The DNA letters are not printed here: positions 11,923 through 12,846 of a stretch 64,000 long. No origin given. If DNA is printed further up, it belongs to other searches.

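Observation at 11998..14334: Serine recombinase with three related imperfect palindromic sites, two of which bracket an unknown ORF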

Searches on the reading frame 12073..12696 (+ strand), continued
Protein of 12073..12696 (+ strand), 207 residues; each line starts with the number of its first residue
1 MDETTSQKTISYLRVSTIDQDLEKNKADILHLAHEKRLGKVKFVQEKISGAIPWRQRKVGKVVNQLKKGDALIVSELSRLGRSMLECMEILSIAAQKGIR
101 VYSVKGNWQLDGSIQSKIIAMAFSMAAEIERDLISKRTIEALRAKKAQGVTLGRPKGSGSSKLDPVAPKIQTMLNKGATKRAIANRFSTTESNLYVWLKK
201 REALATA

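Call 27: search_protein_families(library=pfam, proteins=[L071:41-3031:-, L022:1354-3021:+, L066:10284-11252:+, L056:7363-7710:-, L060:3985-5049:+, L065:7028-7663:-, L003:57-521:+, L003:2485-3480:+, L003:3508-3951:+], max_evalue=0.001)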
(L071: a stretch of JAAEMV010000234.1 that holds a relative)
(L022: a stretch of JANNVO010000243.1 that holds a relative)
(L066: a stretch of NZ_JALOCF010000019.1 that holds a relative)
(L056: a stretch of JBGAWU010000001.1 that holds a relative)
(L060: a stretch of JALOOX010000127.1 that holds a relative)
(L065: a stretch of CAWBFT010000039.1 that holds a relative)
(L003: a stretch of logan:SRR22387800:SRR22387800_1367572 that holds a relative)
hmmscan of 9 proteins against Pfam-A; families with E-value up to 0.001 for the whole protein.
L071:41-3031:- (996 aa): 2 families
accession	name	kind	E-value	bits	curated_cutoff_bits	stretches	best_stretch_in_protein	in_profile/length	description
PF01526.23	DDE_Tnp_Tn3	-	8.3e-137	456.5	24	1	586-973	1-389/389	Tn3 transposase DDE domain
PF13700.11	DUF4158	-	7.9e-30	104.3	27.4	1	1-163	2-164/165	Domain of unknown function (DUF4158)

L022:1354-3021:+ (555 aa): 1 family
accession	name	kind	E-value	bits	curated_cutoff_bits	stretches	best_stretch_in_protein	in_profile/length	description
PF00665.32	rve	-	2.5e-06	28.1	32.6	1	158-268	4-99/102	Integrase core domain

L066:10284-11252:+ (322 aa): 4 families
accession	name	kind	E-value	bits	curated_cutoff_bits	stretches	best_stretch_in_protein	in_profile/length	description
PF13401.12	AAA_22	-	1.1e-12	48.8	27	1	40-168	5-126/130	AAA domain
PF13191.12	AAA_16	-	1.5e-07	32.5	32.6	1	39-155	21-162/167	AAA ATPase domain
PF07693.20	KAP_NTPase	-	2.3e-05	24.2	20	0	42-99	22-82/293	KAP family P-loop domain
PF25201.1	nSTAND6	-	4e-05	24.1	27.7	1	42-137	20-114/148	Novel STAND NTPase 6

L056:7363-7710:- (115 aa): 1 family
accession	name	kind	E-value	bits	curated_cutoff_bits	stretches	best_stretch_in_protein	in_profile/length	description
PF05973.20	Gp49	-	2.4e-17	63.2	23.9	1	16-108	1-90/90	Phage derived protein Gp49-like (DUF891)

L060:3985-5049:+ (354 aa): 2 families
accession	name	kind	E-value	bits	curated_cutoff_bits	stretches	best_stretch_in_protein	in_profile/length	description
PF06250.17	YhcG_C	-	7.2e-59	198.6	32.5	1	179-331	3-157/157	YhcG PDDEXK nuclease domain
PF17761.7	DUF1016_N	-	1.9e-45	154.7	32.8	1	18-154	1-137/137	DUF1016 N-terminal domain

L065:7028-7663:- (211 aa): 1 family
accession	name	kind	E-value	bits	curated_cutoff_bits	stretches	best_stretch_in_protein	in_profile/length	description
PF04299.18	FMN_bind_2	-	2.3e-56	190.5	22.4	1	1-167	1-168/168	Putative FMN-binding domain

L003:57-521:+ (154 aa): 0 families

L003:2485-3480:+ (331 aa): 2 families
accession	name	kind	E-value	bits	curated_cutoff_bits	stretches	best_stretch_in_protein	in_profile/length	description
PF23988.1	DUF7309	-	2.5e-31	108.8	27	1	2-152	10-162/170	Domain of unknown function (DUF7309)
PF22007.2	DUF6930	-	5.4e-19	69.1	27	1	200-317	4-122/123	Domain of unknown function (DUF6930)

L003:3508-3951:+ (147 aa): 0 families

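Call 70: search_solved_structures(query=window:12073-12693:+, max_evalue=0.00001)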
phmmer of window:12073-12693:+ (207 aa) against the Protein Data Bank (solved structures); distinct sequences matched with E-value up to 0.00001: 9.
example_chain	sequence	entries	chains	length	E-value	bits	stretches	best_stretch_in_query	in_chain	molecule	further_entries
4m6f_A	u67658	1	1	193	8.3e-12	48.7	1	10-195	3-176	DNA-invertase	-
3uj3_X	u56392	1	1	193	2.8e-11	46.9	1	10-194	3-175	DNA-invertase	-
2r0q_C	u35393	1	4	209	2e-10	44.2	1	10-195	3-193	Putative transposon Tn552 DNA-invertase bin3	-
5cy1_A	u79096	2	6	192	1.6e-08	38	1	11-203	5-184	Transposon Tn3 resolvase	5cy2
1gdt_A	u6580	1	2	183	4.7e-08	36.5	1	10-156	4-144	PROTEIN (GAMMA DELTA RESOLVASE)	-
1zr2_A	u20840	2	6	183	7.8e-08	35.7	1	11-156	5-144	Transposon gamma-delta resolvase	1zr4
2gm4_A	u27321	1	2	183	3.2e-07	33.7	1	11-156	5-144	Transposon gamma-delta resolvase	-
1gdr_A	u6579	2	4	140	1.3e-06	31.7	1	10-151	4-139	GAMMA DELTA-RESOLVASE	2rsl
5c35_A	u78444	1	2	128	4.2e-06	30.1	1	10-102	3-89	Recombinase Sin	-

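Call 71: search_protein_families(library=ncbifam, proteins=[window:12073-12693:+], max_evalue=0.001)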
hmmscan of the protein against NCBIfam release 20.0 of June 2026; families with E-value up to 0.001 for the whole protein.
window:12073-12693:+ (207 aa): 5 families
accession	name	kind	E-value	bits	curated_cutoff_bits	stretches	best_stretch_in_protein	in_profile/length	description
NF009949.0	PRK13413.1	equivalog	6e-54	182.8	272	1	10-203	3-198/203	master DNA invertase Mpi family serine-type recombinase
NF047344.1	SCCmet_CcrA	equivalog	7.2e-12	45.1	700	1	7-150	2-147/442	cassette chromosome recombinase CcrA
NF049883.1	resolv_YneB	equivalog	3.7e-06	26.5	175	1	9-138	2-135/211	YneB family resolvase-like protein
NF041201.1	recomb_XisF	equivalog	9.7e-06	24.8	375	1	10-149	2-140/465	fdxN element excision recombinase XisF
NF033518.0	transpos_IS607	equivalog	9.8e-05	22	110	1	5-102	52-152/187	IS607 family transposase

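Call 83: search_protein_families(library=ncbifam, proteins=[P0002, P0081, P0054, P0105, P0062, L071:3130-3729:+, L014:6901-7503:+], max_evalue=1e-10)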
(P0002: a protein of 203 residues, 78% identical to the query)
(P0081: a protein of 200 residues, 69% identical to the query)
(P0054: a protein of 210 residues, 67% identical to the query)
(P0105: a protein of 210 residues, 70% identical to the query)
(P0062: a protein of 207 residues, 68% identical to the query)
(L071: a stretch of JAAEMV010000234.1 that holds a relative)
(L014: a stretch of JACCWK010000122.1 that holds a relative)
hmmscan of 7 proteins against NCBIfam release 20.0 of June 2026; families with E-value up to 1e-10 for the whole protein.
P0002 (203 aa): 2 families
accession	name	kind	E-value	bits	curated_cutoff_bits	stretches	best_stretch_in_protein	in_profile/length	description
NF009949.0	PRK13413.1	equivalog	9.3e-56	188.7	272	1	10-201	3-196/203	master DNA invertase Mpi family serine-type recombinase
NF047344.1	SCCmet_CcrA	equivalog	4.1e-12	45.9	700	1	7-149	2-146/442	cassette chromosome recombinase CcrA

P0081 (200 aa): 3 families
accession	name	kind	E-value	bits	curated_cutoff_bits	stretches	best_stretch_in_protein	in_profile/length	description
NF009949.0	PRK13413.1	equivalog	3.8e-55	186.7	272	1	4-198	3-199/203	master DNA invertase Mpi family serine-type recombinase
NF041201.1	recomb_XisF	equivalog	4.6e-11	42.3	375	1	4-146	2-143/465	fdxN element excision recombinase XisF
NF047344.1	SCCmet_CcrA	equivalog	8.4e-11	41.6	700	1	3-144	4-147/442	cassette chromosome recombinase CcrA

P0054 (210 aa): 2 families
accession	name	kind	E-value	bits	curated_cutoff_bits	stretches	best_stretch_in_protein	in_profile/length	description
NF009949.0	PRK13413.1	equivalog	7.8e-54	182.4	272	1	10-205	3-200/203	master DNA invertase Mpi family serine-type recombinase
NF047344.1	SCCmet_CcrA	equivalog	1.8e-12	47.2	700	1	7-149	2-146/442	cassette chromosome recombinase CcrA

P0105 (210 aa): 2 families
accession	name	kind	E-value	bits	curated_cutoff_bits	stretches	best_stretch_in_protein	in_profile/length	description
NF009949.0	PRK13413.1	equivalog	3.1e-53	180.5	272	1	8-202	3-199/203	master DNA invertase Mpi family serine-type recombinase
NF047344.1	SCCmet_CcrA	equivalog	4e-12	46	700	1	6-147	3-146/442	cassette chromosome recombinase CcrA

P0062 (207 aa): 2 families
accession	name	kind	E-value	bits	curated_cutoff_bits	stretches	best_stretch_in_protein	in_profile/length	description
NF009949.0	PRK13413.1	equivalog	2.5e-51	174.3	272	1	9-203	3-199/203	master DNA invertase Mpi family serine-type recombinase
NF047344.1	SCCmet_CcrA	equivalog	8.8e-12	44.9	700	1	6-148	2-146/442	cassette chromosome recombinase CcrA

L071:3130-3729:+ (200 aa): 2 families
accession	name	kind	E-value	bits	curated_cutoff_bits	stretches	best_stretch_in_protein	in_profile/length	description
NF009949.0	PRK13413.1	equivalog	2.4e-54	184.1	272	1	10-199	3-194/203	master DNA invertase Mpi family serine-type recombinase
NF047344.1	SCCmet_CcrA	equivalog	5.4e-13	48.8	700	1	8-149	3-146/442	cassette chromosome recombinase CcrA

L014:6901-7503:+ (201 aa): 2 families
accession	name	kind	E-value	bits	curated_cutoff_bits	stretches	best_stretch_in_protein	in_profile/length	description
NF009949.0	PRK13413.1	equivalog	1.3e-53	181.8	272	1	10-200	3-195/203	master DNA invertase Mpi family serine-type recombinase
NF047344.1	SCCmet_CcrA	equivalog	2.3e-14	53.4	700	1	8-150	3-147/442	cassette chromosome recombinase CcrA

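Call 86: search_protein_families(library=padloc, proteins=[L003:57-518:+, window:12073-12693:+], max_evalue=0.01)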
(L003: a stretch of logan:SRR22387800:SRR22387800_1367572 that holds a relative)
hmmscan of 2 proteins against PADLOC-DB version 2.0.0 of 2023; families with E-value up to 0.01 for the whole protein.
L003:57-518:+ (154 aa): 0 families

window:12073-12693:+ (207 aa): 0 families

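Call 91: search_dna_similar(query=window:12073-12693:+, collection=plasmids, mode=protein, max_rows=25, max_evalue=1e-40)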
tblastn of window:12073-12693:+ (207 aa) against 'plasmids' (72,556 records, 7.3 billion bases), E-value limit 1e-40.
Records with a match: 23; places in all: 25; records where one place covers at least 80% of the query: 23.
Best place of each record, by identity: 60-80% 12; <60% 11.
By first word of the organism name: Thiothrix 4; Candidatus 3; Saprospira 3; Pseudomonas 2; Photobacterium 2; Moritella 2; Aureispira 1; Emticicia 1; Sulfurospirillum 1; Dyadobacter 1; and 3 more.
By predicted mobility (MOB-suite, as given by PLSDB): non-mobilizable 19; conjugative 2; mobilizable 2.
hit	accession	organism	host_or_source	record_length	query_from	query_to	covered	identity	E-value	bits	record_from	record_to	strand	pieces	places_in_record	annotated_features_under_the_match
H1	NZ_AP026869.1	Aureispira anguillae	Anguilla japonica,Standard,head of ...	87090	9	201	93%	68.9%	3e-86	284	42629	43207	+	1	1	recombinase family protein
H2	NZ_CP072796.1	Thiothrix unzii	Isolated from activated-sludge plants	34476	4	201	96%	66.7%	3e-81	270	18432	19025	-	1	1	recombinase family protein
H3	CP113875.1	Candidatus Megaera polyxenophila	Euplotes woodruffi,mixed host and ...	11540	8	201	94%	67.5%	3e-84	278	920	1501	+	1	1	Recombinase/trasposase family protein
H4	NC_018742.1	Emticicia oligotrophica DSM 17448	warm spring water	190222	4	204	97%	64.7%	2e-84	279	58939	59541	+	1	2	recombinase family protein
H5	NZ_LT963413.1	Pseudomonas syringae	-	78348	1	201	97%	62.7%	8e-75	251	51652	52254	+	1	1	recombinase family protein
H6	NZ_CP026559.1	Pseudomonas amygdali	Prunus avium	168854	1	201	97%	62.7%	8e-75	251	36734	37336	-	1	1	recombinase family protein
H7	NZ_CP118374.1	Sulfurospirillum sp. 'SP'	bacterial isolate,Wastewater treatment ...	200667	8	200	93%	65.3%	9e-81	268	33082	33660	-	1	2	recombinase family protein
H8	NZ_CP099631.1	Dyadobacter chenhuakuii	single cell,soil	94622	8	200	93%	64.8%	1e-80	268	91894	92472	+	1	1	recombinase family protein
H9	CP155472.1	Fibrella sp. ES10-3-2-2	single cell,soil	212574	1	200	97%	61.0%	7e-80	266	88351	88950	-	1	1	recombinase family protein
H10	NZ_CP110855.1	Saprospira grandis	Bacterial Monoculture,Marine upper ...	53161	8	201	94%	61.3%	2e-75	253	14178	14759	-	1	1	recombinase family protein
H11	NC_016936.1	Saprospira grandis str. Lewin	-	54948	8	201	94%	61.3%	2e-75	253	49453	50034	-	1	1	recombinase family protein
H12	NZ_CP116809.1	Saprospira sp. CCB-QB6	Bacterial Monoculture,Coastal area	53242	8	201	94%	61.3%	6e-75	251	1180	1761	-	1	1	recombinase family protein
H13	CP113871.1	Candidatus Megaera polyxenophila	Euplotes woodruffi,mixed host and ...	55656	9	202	94%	46.7%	2e-48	176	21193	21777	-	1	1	Resolvase/invertase domain protein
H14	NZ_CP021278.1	Legionella pneumophila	Homo sapiens,sputum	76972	1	199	96%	44.0%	1e-46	171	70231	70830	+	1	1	recombinase family protein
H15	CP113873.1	Candidatus Megaera polyxenophila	Euplotes woodruffi,mixed host and ...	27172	11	198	91%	46.0%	1e-43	162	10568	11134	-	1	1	Resolvase/invertase domain protein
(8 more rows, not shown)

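Call 92: get_annotated_region(hit=H5, flank=6000)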
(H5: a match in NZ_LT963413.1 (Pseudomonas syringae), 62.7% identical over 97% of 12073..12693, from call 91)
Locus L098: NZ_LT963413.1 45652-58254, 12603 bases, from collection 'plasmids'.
description: Pseudomonas syringae isolate CFBP3840 plasmid PP4, complete sequence
organism: Pseudomonas syringae (NCBI taxid 317)
taxonomy: Bacteria; Pseudomonadota; Gammaproteobacteria; Pseudomonadales; Pseudomonadaceae; Pseudomonas; Pseudomonas syringae
host: -; source: -; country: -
typing (MOB-suite, as given by PLSDB): mobilizable; relaxase MOBP,MOBP,MOBQ
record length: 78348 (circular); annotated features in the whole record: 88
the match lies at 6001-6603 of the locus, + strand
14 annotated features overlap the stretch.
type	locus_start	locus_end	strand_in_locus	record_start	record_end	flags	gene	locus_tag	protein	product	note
CDS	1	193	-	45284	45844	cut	-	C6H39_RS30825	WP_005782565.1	recombinase family protein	GO:0006310 - DNA recombination [Evidence IEA]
CDS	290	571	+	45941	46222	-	-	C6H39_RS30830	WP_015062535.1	hypothetical protein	-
CDS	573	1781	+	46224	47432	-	-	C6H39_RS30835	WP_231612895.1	IS91 family transposase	-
CDS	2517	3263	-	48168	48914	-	-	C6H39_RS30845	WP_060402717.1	hypothetical protein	-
CDS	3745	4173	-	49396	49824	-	-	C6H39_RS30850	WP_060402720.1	GntR family transcriptional regulator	-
CDS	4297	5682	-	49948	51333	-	-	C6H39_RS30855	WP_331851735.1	LPD7 domain-containing protein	-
CDS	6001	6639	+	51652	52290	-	-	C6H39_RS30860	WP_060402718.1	recombinase family protein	GO:0006310 - DNA recombination [Evidence IEA]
CDS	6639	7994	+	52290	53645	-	-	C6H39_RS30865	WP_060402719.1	DDE-type integrase/transposase/recombinase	-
CDS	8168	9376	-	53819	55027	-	-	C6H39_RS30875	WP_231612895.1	IS91 family transposase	-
CDS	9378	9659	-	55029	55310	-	-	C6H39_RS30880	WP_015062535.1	hypothetical protein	-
CDS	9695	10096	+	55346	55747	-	-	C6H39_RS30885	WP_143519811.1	hypothetical protein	-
CDS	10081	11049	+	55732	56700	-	-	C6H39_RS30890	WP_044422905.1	AAA family ATPase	-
CDS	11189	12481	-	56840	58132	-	-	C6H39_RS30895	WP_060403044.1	MFS transporter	GO:0055085 - transmembrane transport [Evidence IEA]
CDS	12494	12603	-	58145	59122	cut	-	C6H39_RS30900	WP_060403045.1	hypothetical protein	-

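Call 98: find_related_loci(query=window:12073-12693:+, collection=viral_contigs, flank=5000)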
Query window:12073-12693:+ (207 aa) in viral_contigs; peptide patterns used: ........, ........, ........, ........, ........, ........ (x = any residue, [..] = any of these).
7 stretches matched a pattern, but none encodes a relative of the query by tblastn (E <= 1e-3).
